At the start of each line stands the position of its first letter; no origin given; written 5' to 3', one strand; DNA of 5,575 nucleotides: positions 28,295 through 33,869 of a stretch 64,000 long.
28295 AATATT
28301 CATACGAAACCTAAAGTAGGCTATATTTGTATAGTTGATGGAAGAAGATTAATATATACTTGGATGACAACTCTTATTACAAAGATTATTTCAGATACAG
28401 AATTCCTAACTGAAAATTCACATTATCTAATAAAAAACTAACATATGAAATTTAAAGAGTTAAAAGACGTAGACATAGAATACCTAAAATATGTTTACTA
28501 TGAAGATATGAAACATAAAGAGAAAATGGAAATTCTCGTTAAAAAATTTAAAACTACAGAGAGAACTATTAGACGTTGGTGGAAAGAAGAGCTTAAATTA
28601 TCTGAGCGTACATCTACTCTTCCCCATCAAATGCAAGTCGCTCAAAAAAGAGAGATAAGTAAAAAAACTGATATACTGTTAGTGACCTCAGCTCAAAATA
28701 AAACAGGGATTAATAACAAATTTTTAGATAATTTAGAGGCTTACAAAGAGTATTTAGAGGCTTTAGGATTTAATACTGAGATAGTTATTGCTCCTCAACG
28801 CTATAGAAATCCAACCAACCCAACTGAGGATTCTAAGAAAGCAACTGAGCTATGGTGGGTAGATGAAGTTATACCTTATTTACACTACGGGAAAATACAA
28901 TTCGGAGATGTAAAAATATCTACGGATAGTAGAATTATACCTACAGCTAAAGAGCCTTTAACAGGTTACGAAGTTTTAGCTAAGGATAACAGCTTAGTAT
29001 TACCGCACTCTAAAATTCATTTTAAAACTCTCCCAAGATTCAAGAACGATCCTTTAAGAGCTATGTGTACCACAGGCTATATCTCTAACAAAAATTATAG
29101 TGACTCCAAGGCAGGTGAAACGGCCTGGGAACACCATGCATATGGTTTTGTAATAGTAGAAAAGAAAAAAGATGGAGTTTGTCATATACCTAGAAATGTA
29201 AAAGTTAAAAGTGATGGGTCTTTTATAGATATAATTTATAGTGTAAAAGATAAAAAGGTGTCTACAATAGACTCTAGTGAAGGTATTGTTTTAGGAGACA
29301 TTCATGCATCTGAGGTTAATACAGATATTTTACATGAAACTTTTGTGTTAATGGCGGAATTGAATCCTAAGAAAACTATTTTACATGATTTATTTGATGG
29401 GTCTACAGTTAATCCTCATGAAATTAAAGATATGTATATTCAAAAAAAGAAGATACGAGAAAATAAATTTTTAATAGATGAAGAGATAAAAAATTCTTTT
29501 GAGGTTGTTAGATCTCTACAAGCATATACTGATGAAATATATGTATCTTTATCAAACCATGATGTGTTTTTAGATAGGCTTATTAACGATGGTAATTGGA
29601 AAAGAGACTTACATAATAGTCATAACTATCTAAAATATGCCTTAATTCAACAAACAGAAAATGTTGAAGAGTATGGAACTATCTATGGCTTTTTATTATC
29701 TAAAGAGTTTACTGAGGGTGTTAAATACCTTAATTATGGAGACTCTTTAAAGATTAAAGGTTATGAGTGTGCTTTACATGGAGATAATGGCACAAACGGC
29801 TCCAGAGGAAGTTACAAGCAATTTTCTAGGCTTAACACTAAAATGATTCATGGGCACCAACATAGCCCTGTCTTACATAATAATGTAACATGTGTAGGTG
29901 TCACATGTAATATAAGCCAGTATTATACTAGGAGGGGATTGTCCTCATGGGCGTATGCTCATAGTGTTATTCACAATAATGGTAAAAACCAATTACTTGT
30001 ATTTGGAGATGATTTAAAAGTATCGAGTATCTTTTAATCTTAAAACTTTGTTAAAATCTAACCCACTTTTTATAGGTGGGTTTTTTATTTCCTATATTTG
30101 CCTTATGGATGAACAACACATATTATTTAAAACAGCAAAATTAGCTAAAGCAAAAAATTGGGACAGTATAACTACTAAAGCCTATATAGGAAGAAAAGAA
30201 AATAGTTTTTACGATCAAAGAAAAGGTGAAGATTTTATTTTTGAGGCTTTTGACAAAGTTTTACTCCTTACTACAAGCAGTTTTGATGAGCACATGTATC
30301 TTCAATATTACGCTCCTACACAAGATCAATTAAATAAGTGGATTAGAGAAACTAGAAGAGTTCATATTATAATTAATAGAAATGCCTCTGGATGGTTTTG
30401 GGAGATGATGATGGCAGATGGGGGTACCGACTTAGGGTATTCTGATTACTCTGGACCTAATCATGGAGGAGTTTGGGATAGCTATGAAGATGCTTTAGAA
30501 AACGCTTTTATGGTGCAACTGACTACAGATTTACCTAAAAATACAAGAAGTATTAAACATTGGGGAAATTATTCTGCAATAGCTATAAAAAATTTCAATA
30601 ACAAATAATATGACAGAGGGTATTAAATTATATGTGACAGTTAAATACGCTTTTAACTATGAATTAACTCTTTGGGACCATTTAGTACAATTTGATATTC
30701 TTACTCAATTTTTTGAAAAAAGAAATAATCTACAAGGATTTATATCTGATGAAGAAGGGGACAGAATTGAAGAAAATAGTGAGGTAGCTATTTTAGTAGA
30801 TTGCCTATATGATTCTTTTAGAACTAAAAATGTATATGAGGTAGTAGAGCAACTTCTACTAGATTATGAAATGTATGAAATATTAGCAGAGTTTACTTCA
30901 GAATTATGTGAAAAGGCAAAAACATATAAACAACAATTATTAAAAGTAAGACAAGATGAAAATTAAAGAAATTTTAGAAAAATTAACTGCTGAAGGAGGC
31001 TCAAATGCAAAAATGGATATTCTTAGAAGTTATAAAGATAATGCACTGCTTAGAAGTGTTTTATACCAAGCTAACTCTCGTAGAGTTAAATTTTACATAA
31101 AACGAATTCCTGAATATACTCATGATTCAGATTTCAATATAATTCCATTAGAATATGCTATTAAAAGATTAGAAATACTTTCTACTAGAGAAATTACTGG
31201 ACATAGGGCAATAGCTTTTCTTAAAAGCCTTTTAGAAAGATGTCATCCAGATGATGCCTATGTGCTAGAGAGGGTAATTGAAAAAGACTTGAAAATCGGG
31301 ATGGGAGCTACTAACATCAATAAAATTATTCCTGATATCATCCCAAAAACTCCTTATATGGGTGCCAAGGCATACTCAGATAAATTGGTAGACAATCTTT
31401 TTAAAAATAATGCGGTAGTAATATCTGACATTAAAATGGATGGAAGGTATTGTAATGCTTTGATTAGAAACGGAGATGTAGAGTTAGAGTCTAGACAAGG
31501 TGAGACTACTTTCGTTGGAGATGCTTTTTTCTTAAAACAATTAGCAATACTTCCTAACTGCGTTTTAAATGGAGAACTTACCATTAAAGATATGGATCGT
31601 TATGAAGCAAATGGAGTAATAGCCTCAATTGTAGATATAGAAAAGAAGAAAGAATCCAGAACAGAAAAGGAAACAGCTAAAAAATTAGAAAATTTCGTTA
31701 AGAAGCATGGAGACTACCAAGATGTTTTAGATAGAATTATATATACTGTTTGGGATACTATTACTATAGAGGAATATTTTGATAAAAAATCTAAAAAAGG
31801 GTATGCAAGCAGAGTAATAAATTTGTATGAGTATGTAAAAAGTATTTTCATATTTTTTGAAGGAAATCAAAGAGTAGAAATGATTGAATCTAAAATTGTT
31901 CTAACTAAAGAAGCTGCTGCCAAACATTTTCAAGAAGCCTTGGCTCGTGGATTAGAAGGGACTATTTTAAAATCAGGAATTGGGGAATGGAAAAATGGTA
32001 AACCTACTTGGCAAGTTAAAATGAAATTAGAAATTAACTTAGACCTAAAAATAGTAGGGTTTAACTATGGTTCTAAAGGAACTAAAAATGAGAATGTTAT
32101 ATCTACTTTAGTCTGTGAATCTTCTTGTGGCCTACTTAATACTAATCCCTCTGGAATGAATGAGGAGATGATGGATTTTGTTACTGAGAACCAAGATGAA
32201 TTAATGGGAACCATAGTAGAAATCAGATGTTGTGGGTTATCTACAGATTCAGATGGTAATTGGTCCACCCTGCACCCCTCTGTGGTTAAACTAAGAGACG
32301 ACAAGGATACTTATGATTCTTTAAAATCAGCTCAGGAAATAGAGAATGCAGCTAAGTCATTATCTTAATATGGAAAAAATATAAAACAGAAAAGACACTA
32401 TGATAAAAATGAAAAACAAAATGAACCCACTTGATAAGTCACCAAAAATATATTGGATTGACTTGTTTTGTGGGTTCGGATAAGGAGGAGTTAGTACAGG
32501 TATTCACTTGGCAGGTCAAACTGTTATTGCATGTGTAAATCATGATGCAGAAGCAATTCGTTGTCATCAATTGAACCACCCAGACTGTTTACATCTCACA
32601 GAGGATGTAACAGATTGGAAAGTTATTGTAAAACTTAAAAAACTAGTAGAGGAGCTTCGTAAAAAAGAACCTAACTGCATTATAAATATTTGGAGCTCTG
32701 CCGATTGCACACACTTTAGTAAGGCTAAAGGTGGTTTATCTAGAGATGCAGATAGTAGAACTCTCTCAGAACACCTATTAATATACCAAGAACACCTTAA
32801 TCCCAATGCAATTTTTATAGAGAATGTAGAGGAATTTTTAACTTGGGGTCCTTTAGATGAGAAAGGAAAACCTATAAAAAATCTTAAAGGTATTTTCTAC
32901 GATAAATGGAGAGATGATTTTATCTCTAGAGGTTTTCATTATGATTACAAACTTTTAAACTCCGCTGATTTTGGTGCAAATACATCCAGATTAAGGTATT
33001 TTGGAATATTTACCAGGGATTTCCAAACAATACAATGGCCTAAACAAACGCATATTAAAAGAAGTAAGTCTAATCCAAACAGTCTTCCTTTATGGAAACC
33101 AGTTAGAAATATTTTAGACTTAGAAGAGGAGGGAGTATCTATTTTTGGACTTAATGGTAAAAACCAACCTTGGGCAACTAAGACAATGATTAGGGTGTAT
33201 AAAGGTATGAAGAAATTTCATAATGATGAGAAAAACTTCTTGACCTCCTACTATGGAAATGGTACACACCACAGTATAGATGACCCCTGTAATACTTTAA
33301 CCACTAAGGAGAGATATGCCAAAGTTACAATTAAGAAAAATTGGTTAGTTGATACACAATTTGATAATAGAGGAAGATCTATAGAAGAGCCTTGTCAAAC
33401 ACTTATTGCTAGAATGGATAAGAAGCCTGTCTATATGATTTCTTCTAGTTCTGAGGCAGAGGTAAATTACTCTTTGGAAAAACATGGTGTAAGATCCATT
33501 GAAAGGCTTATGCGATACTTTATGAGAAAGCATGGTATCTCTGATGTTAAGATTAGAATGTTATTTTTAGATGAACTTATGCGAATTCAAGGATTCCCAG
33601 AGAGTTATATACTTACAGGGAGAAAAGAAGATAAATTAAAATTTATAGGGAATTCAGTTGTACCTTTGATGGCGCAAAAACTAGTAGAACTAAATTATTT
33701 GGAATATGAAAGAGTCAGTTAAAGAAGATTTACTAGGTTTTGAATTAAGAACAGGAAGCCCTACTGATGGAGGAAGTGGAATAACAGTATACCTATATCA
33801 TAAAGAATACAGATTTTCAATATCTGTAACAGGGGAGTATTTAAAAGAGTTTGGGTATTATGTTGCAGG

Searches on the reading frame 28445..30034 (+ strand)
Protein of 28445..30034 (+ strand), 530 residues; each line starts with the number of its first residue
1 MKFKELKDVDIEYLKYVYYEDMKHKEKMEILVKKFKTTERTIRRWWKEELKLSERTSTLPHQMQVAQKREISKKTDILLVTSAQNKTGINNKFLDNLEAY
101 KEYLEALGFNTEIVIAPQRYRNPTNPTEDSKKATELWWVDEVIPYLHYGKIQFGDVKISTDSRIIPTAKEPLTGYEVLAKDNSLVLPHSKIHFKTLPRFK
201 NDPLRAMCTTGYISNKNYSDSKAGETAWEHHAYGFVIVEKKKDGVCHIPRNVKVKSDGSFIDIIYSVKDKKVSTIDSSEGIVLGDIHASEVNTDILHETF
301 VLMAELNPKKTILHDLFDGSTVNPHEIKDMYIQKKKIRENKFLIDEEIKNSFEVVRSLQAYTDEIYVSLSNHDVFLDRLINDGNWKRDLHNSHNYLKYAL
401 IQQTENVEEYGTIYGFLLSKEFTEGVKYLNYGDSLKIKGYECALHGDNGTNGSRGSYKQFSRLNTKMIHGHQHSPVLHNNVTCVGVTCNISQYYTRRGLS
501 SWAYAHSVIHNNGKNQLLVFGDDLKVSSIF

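Call 76: search_protein_families(library=phrogs, proteins=[window:28445-30034:+], max_evalue=0.00001)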
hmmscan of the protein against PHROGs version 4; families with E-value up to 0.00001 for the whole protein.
window:28445-30034:+ (530 aa): 1 family
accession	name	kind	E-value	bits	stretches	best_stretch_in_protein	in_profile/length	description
phrog_1745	-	other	2.7e-129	433.3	1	26-521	40-535/542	DNA transfer protein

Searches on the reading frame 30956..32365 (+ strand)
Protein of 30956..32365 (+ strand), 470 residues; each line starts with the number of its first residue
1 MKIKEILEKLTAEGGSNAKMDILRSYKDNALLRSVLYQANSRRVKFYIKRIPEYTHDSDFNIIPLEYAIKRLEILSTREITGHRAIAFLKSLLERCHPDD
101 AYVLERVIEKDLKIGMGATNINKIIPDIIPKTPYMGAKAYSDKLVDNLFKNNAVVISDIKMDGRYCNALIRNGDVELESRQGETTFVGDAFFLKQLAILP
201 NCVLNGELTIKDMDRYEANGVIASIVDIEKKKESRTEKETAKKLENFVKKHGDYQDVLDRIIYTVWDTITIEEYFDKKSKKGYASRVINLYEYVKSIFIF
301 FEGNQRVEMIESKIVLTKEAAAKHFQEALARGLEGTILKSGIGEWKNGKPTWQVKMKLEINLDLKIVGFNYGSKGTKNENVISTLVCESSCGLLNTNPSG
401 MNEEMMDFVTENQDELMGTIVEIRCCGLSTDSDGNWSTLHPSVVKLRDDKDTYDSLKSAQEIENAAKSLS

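Call 76: search_protein_families(library=phrogs, proteins=[window:30956-32365:+], max_evalue=0.00001)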
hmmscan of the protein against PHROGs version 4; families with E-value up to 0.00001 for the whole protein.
window:30956-32365:+ (470 aa): 2 families
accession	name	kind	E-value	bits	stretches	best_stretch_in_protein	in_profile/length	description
phrog_114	-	DNA, RNA and nucleotide metabolism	1.4e-97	328.8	1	1-467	89-518/634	ATP-dependent DNA ligase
phrog_30362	-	DNA, RNA and nucleotide metabolism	6.4e-09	37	1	320-451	3-138/144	DNA ligase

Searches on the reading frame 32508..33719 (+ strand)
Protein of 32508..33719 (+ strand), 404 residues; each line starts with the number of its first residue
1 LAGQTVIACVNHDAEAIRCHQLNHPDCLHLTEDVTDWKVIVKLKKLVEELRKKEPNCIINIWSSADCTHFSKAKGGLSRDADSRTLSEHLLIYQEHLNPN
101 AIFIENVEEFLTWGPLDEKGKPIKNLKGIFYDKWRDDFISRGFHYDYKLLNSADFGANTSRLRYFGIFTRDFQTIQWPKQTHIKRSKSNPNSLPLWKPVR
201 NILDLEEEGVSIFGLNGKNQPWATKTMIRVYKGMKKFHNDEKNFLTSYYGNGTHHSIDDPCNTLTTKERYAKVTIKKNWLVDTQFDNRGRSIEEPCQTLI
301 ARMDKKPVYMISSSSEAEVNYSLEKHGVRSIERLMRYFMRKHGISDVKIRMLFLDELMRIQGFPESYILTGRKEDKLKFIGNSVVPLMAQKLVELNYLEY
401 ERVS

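Call 76: search_protein_families(library=phrogs, proteins=[window:32508-33719:+], max_evalue=0.00001)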
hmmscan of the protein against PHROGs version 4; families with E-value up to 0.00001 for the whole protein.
window:32508-33719:+ (404 aa): 6 families
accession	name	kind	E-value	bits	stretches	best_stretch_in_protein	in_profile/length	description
phrog_116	-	other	5.5e-55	188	1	1-399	226-492/779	DNA methyltransferase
phrog_363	-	other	5e-17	63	1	2-393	73-309/327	DNA methyltransferase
phrog_29443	-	unknown function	3.8e-16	60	1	3-116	24-127/273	-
phrog_23072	-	other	2.1e-15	58.1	1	343-399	327-390/400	DNA methyltransferase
phrog_13621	-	unknown function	1.7e-09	38.6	1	344-397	49-109/121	-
phrog_5999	-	other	3.7e-08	34.3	1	3-83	24-96/109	DNA methyltransferase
